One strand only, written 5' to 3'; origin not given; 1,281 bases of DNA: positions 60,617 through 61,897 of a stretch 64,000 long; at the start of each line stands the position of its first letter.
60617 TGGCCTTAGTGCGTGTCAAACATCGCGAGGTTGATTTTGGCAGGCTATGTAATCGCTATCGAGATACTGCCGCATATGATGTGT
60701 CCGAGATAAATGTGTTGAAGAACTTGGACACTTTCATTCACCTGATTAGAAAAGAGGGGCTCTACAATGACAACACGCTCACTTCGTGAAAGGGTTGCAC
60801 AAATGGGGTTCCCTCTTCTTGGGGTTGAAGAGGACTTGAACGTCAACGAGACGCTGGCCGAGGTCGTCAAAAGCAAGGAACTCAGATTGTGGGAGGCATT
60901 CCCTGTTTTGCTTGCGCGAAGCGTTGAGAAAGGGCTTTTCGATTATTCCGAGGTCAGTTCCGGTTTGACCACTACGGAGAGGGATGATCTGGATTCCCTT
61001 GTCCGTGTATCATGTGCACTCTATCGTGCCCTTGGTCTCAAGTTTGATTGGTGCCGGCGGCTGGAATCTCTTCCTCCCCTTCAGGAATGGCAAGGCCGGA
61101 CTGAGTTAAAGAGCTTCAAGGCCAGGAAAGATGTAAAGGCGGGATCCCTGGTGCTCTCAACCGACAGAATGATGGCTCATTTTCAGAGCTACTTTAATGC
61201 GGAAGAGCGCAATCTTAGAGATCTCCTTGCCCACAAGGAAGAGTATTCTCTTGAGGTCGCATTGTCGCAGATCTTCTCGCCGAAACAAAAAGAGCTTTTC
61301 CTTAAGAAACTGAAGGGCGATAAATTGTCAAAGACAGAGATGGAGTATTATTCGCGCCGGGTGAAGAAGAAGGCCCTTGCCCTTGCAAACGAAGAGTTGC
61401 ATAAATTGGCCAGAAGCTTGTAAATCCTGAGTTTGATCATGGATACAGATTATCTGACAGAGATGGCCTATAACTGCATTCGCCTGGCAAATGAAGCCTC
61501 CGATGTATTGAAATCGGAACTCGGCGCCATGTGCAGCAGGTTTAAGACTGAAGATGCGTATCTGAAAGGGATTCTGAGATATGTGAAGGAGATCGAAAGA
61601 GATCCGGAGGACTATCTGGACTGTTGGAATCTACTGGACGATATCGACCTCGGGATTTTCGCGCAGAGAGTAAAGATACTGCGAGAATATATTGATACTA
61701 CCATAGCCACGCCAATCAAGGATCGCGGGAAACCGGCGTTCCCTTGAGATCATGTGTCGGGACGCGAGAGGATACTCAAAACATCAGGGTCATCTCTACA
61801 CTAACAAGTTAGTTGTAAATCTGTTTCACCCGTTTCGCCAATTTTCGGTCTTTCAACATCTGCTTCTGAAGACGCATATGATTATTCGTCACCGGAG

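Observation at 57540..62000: Low-GC mosaic island bounded by ~110-bp inverted repeats and decayed RAYT-like transposase stubs, carrying a putative type II R-M system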

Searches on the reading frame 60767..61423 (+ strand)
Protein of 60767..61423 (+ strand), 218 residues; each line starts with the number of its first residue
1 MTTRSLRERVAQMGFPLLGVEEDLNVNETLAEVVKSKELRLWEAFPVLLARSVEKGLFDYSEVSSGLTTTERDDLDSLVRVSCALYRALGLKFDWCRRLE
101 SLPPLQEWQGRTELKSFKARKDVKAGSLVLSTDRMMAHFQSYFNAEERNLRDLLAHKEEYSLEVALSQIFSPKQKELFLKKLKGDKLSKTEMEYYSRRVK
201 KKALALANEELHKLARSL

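Call 6: search_protein_families(library=pfam, proteins=[window:60767-61423:+], max_evalue=0.01)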
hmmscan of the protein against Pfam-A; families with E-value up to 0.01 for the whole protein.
window:60767-61423:+ (218 aa): 0 families

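Call 15: search_protein_families(library=ncbifam, proteins=[window:60767-61423:+], max_evalue=0.1)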
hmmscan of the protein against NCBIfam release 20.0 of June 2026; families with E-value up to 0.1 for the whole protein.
window:60767-61423:+ (218 aa): 1 family
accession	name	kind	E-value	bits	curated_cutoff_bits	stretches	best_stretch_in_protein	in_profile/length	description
NF007974.0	PRK10698.1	equivalog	0.0078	15.9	336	1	76-180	38-142/222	phage shock protein PspA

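Call 16: search_protein_families(library=padloc, proteins=[window:60767-61423:+], max_evalue=0.1)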
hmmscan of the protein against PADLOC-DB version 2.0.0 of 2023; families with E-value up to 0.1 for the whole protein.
window:60767-61423:+ (218 aa): 0 families

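Call 22: find_encoding_contigs(protein=window:60767-61423:+, flank=10000, max_places=10)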
Protein window:60767-61423:+ (218 aa): no gene with exactly this product is on record in the collection.

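Call 58: search_protein_families(library=pfam, proteins=[window:60767-61423:+], max_evalue=10)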
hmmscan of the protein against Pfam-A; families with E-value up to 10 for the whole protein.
window:60767-61423:+ (218 aa): 0 families

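Call 59: search_protein_families(library=phrogs, proteins=[window:60767-61423:+], max_evalue=1)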
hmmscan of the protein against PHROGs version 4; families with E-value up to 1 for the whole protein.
window:60767-61423:+ (218 aa): 0 families

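Call 69: predict_structure(protein=window:60767-61423:+)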
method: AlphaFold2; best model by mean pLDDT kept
length: 218 residues; sequences in the alignment: 1
mean_pLDDT: 61.4   pTM: 0.53
mean pLDDT of the five models: 61.4, 60.6, 50.1, 44.2, 42.0
residues with pLDDT >= 90: 1; 70-90: 81; 50-70: 73; < 50: 63
segments of 3 or more residues with pLDDT < 50: 16-19, 107-134, 208-218
pLDDT, mean of each block of 10 residues (from residue 1): 67 54 76 80 74 78 85 76 60 58 52 37 35 48 50 48 54 76 79 71 53 36
secondary structure, 60 per line:
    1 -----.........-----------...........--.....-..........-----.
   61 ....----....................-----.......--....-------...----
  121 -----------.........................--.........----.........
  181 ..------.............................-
elements in order: H6-14 H26-36 H39-43 H45-54 H60-64 H69-88 H94-100 H103-106 H132-156 H159-167 H172-182 H189-217

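Call 73: fold_search(model_id=the predicted structure, library=pdb)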
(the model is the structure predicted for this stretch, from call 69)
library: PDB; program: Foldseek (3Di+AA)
matches with E <= 10: 54; with E <= 0.001: 0
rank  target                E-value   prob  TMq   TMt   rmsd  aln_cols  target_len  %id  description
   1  9a4r_A                6.0e-01  0.09  0.14  0.14  24.0       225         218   11  Integrative model of RPSH-RPOB by crosslinking MS and deep learning (released 2024-09-18)
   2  5cwb                  2.1e+00  0.06  0.15  0.16  17.2       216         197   14  Crystal structure of de novo designed helical repeat protein DHR4 (released 2015-12-16)
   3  5k7v_A                2.3e+00  0.06  0.17  0.15  15.0       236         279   16  Computational Design of Self-Assembling Cyclic Protein Homooligomers (released 2017-04-12)
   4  4n0a_H                3.0e+00  0.04  0.17  0.12  18.4       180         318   14  Crystal structure of Lsm2-3-Pat1C complex from Saccharomyces cerevisiae (released 2013-12-04)
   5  3obv_B                3.5e+00  0.05  0.18  0.14  13.4       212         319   11  Autoinhibited Formin mDia1 Structure (released 2010-11-24)
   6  4x1e_A                3.5e+00  0.04  0.13  0.14  14.1        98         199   15  Crystal structure of unliganded E. coli transcriptional regulator RutR, W167A mutant (released 2015-01-21)
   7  8jhk_A                3.5e+00  0.04  0.17  0.08  17.9       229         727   14  Cryo-EM structure of the DOCK5/ELMO1 complex, focused on one protomer (released 2024-05-29)
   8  6gaz_Ae               3.8e+00  0.03  0.18  0.12  23.7       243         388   14  Unique features of mammalian mitochondrial translation initiation revealed by cryo-EM. This file contains the 28S rib (released 2018-08-08)
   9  3qxl_A                3.8e+00  0.03  0.16  0.16  20.9       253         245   10  Crystal structure of the CDC25 Domain from Ral-specific Guanine-nucleotide Exchange Factor RalGPS1a (released 2011-05-11)
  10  7pua_Fh               4.0e+00  0.08  0.21  0.20  18.2       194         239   11  Middle assembly intermediate of the Trypanosoma brucei mitoribosomal small subunit (released 2022-03-02)
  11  5ic9_A                4.2e+00  0.11  0.24  0.35   9.3       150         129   12  Structure of the CTD complex of Utp12 and Utp13 (released 2016-07-06)
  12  2axu_D                4.2e+00  0.06  0.20  0.16  15.6       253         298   10  Structure of PrgX (released 2005-12-06)
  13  6xr2_C                4.6e+00  0.05  0.17  0.20  16.5       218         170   11  Computationally designed right-handed alpha/alpha homotrimeric toroid with 3 repeats per subunit (released 2021-07-14)
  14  2axu_C                4.6e+00  0.05  0.21  0.16  14.3       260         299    9  Structure of PrgX (released 2005-12-06)
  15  5cwm                  4.6e+00  0.04  0.20  0.20  16.9       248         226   12  Crystal structure of de novo designed helical repeat protein DHR64 (released 2015-12-16)
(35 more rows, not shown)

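Call 80: search_protein_representatives(protein=window:60767-61423:+)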
Query: 218 residues. Proteins with E-value up to 0.001 (for the whole library): 369; up to 1e-10: 194; up to 1e-30: 53. The best 150 are listed.
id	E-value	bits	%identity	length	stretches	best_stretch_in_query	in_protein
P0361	5.4e-127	437.3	95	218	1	1-218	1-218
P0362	7.7e-56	205.1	51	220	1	4-218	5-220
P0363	2.4e-49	183.9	48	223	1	3-218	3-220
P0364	4.5e-47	176.5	45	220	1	6-218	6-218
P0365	3.6e-46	173.5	46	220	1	5-218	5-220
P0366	4.5e-45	170.0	42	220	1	4-217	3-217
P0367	1.6e-44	168.1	44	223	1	5-217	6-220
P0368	6.4e-44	166.2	48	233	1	4-217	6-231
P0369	1.2e-43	165.2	44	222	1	6-217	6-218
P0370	2.0e-43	164.6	43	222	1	1-218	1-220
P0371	2.7e-43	164.2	46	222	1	14-218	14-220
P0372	6.2e-43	163.0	44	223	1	2-217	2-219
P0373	6.2e-43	163.0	44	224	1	5-217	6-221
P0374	8.4e-43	162.5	41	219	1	1-217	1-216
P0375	1.9e-42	161.4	44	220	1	2-216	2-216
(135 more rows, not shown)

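Call 82: search_solved_structures(query=A1, max_evalue=1)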
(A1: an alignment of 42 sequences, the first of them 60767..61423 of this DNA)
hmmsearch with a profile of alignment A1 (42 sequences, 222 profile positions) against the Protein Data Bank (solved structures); distinct sequences matched with E-value up to 1: 2.
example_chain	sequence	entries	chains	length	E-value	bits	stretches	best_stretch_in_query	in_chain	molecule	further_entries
9hcj_M0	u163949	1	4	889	0.25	14.2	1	122-185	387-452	Nuclear pore complex protein Nup98-Nup96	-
28vj_A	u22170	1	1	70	0.39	13.6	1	111-168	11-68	I23 miniprotein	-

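Call 83: search_protein_families(library=pfam, alignment_id=A1, max_evalue=0.01)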
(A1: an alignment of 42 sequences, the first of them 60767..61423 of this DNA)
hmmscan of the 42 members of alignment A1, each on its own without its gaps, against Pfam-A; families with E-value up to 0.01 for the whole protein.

A. member 1, window:60767-61423:+ (218 aa): 0 families

B. families by the number of members that match (of 42 scanned): 6 families
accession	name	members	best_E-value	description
PF08721.17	Tn7_Tnp_TnsA_C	1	0.00041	TnsA endonuclease C terminal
PF20275.3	CTD10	1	0.0043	C-terminal domain 10 of the ABC-three component (ABC-3C) systems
PF08558.16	TRF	1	0.0061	Telomere repeat binding factor (TRF)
PF15296.11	Codanin-1_C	1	0.0071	Codanin-1 C-terminus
PF09999.14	DUF2240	1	0.0074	Uncharacterized protein conserved in archaea (DUF2240)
PF07230.16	Portal_T4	1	0.0099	Bacteriophage T4-like portal protein (Gp20)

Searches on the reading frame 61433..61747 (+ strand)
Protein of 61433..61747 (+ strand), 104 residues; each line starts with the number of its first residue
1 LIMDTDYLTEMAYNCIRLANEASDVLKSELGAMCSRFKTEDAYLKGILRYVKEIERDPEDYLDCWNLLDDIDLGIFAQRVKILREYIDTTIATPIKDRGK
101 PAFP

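Call 6: search_protein_families(library=pfam, proteins=[window:61433-61747:+], max_evalue=0.01)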
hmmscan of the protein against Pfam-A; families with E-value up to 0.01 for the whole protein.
window:61433-61747:+ (104 aa): 0 families

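Call 15: search_protein_families(library=ncbifam, proteins=[window:61433-61747:+], max_evalue=0.1)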
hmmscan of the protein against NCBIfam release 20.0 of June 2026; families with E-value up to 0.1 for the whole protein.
window:61433-61747:+ (104 aa): 0 families

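Call 16: search_protein_families(library=padloc, proteins=[window:61433-61747:+], max_evalue=0.1)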
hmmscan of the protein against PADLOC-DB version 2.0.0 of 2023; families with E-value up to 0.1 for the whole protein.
window:61433-61747:+ (104 aa): 0 families

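Call 58: search_protein_families(library=pfam, proteins=[window:61433-61747:+], max_evalue=10)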
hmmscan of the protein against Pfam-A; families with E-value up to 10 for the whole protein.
window:61433-61747:+ (104 aa): 1 family
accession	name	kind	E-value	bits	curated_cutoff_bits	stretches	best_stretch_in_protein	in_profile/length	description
PF21856.2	EspB_PPE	-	0.12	12.9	27.7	1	5-40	63-98/152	ESX-1 secretion-associated protein EspB, PPE domain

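Call 59: search_protein_families(library=phrogs, proteins=[window:61433-61747:+], max_evalue=1)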
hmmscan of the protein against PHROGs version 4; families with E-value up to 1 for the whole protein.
window:61433-61747:+ (104 aa): 1 family
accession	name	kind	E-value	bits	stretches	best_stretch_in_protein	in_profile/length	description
phrog_38282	-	unknown function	0.14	13.3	1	63-90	25-52/94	-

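Call 75: find_encoding_contigs(protein=window:61439-61747:+, flank=10000, max_places=10)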
Protein window:61439-61747:+ (102 aa): no gene with exactly this product is on record in the collection.
